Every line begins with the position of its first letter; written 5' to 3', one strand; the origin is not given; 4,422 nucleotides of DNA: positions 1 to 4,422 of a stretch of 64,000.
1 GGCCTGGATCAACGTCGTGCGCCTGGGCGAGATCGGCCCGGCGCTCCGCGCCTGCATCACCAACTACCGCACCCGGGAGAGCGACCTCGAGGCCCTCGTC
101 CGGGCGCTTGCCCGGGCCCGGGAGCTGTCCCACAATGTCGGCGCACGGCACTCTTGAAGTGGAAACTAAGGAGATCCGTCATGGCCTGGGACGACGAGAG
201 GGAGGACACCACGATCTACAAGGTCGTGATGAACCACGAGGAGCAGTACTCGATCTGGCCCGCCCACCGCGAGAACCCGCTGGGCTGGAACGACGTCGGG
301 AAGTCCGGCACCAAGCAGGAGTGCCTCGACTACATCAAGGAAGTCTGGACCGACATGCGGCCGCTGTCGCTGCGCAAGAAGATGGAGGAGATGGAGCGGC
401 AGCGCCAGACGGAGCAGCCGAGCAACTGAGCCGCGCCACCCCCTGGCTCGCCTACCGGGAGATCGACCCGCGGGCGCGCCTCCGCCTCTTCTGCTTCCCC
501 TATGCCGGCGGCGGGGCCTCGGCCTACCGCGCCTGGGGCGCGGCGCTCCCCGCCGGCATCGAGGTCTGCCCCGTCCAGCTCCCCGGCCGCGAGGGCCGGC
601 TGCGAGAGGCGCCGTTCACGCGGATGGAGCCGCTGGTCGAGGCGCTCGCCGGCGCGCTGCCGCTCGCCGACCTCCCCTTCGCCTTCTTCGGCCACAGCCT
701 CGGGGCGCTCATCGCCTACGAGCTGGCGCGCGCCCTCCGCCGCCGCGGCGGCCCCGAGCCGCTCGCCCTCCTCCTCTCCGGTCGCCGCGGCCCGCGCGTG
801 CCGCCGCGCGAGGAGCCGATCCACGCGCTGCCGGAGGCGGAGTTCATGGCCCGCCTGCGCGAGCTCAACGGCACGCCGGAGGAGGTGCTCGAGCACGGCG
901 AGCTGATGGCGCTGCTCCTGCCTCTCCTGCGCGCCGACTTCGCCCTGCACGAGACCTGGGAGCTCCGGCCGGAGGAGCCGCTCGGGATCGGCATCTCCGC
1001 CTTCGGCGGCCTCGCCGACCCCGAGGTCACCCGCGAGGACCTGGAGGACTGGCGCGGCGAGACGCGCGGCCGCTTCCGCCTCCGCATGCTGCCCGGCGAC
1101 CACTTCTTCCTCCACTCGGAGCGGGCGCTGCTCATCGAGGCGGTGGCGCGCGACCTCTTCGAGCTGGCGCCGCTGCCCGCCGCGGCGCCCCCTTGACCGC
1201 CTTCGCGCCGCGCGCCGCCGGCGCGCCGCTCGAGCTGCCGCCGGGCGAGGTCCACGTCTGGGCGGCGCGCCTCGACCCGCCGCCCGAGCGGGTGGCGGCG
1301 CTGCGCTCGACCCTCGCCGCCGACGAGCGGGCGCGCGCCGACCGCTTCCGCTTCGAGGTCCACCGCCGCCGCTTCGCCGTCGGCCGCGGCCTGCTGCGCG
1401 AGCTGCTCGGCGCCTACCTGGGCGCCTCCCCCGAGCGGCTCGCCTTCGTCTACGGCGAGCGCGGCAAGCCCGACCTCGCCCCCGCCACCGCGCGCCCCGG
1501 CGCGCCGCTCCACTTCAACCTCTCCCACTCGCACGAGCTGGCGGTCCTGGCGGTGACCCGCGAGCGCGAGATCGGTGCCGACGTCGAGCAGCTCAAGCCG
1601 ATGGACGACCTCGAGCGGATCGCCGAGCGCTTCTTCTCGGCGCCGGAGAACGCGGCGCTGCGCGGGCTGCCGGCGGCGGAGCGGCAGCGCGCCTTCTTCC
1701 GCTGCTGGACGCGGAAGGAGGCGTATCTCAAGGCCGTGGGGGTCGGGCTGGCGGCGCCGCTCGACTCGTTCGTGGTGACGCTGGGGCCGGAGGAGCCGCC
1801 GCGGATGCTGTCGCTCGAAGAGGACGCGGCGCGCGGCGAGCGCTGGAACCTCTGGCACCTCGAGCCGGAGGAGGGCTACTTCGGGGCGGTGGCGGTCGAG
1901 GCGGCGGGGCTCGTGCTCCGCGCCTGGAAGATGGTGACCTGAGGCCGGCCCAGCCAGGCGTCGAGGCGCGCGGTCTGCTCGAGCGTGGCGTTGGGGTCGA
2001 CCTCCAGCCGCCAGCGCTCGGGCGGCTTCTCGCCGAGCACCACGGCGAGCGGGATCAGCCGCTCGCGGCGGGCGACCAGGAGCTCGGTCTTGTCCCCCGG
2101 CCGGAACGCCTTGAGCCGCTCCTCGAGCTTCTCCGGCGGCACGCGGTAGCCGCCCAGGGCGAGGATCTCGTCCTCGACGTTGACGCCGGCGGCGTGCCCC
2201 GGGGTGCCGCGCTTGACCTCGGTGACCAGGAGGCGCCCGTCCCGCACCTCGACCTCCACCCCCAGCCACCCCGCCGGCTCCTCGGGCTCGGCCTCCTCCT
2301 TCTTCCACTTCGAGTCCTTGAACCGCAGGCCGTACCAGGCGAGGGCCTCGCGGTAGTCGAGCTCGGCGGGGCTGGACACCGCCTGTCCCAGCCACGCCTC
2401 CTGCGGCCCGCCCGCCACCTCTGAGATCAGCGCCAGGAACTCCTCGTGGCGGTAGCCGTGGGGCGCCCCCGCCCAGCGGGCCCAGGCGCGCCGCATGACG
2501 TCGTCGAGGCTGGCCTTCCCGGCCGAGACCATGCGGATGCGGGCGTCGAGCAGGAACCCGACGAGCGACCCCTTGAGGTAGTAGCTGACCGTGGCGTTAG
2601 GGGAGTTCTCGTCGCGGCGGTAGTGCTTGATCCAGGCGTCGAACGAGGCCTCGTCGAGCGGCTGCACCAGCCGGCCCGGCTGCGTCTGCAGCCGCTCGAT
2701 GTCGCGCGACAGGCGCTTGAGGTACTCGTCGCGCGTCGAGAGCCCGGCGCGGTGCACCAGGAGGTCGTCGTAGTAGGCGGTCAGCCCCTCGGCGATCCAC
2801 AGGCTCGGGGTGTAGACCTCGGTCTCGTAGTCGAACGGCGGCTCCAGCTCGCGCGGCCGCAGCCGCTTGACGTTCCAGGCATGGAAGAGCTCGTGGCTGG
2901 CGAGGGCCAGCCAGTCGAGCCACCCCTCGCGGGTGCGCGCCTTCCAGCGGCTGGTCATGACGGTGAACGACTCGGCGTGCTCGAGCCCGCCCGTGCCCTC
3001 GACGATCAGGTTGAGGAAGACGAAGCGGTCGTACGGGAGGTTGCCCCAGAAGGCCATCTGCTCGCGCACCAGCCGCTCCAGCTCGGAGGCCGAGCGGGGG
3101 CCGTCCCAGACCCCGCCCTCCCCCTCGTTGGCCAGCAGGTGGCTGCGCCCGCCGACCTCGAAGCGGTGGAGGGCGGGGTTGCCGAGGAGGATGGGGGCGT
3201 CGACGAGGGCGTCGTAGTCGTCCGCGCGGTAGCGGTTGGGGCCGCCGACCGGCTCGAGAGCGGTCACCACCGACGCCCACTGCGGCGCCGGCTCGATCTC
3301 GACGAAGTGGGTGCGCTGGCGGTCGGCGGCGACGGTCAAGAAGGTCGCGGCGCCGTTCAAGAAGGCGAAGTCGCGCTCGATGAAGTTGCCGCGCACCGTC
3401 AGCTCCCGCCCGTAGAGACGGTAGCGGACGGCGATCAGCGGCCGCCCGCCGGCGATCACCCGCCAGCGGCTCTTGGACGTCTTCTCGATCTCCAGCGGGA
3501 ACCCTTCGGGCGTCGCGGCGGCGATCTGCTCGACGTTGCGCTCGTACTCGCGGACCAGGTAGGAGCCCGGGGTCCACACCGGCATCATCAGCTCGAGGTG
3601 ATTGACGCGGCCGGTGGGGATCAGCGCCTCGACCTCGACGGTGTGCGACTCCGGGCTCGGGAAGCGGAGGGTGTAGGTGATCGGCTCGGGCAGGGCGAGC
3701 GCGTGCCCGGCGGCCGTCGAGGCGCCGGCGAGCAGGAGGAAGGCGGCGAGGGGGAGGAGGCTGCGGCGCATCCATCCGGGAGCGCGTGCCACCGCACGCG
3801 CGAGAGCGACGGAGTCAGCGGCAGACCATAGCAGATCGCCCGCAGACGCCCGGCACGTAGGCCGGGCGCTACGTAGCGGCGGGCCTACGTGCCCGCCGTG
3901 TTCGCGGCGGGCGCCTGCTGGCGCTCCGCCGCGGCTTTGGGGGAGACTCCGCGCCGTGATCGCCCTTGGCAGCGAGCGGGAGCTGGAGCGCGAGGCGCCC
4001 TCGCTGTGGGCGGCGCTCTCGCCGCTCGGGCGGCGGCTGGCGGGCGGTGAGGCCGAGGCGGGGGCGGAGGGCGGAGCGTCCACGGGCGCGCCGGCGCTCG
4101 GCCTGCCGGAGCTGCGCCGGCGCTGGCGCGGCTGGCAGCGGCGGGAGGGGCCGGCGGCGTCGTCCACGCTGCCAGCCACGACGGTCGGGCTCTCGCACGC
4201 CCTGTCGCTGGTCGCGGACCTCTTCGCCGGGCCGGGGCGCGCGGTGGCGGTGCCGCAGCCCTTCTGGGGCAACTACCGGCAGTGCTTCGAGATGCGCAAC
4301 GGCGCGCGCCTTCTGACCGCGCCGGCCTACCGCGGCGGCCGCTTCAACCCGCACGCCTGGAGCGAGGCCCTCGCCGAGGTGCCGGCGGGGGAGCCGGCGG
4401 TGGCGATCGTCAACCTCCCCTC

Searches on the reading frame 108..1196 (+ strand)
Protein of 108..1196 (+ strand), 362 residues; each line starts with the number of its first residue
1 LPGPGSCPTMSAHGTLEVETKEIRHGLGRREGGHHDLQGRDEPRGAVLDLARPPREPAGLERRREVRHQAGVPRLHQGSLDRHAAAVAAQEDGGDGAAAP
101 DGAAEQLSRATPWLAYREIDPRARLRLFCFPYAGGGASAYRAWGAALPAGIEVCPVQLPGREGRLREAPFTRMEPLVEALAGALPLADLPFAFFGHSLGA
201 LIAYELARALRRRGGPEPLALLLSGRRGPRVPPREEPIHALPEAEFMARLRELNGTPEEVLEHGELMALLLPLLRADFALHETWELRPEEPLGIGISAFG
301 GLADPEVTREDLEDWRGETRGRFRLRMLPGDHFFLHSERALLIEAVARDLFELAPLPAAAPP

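Call 69: search_protein_families(library=pfam, proteins=[window:108-1196:+], max_evalue=1e-8)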
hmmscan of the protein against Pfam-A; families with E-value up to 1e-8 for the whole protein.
window:108-1196:+ (362 aa): 1 family
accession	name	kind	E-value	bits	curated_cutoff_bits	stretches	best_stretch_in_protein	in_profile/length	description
PF00975.26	Thioesterase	-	7.3e-49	167.4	26.4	1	126-349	2-221/226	Thioesterase domain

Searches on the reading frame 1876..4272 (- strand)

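Call 69: search_protein_families(library=pfam, proteins=[window:1876-4272:-], max_evalue=1e-8)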
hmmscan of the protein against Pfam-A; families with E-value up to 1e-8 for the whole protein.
window:1876-4272:- (798 aa): 2 families
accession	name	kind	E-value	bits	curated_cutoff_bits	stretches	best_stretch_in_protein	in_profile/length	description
PF05299.18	Peptidase_M61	-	3.9e-45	153.5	22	1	455-571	3-118/118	M61 glycyl aminopeptidase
PF17899.6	Peptidase_M61_N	-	3e-44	151.4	23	1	199-365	1-168/168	Peptidase M61 N-terminal domain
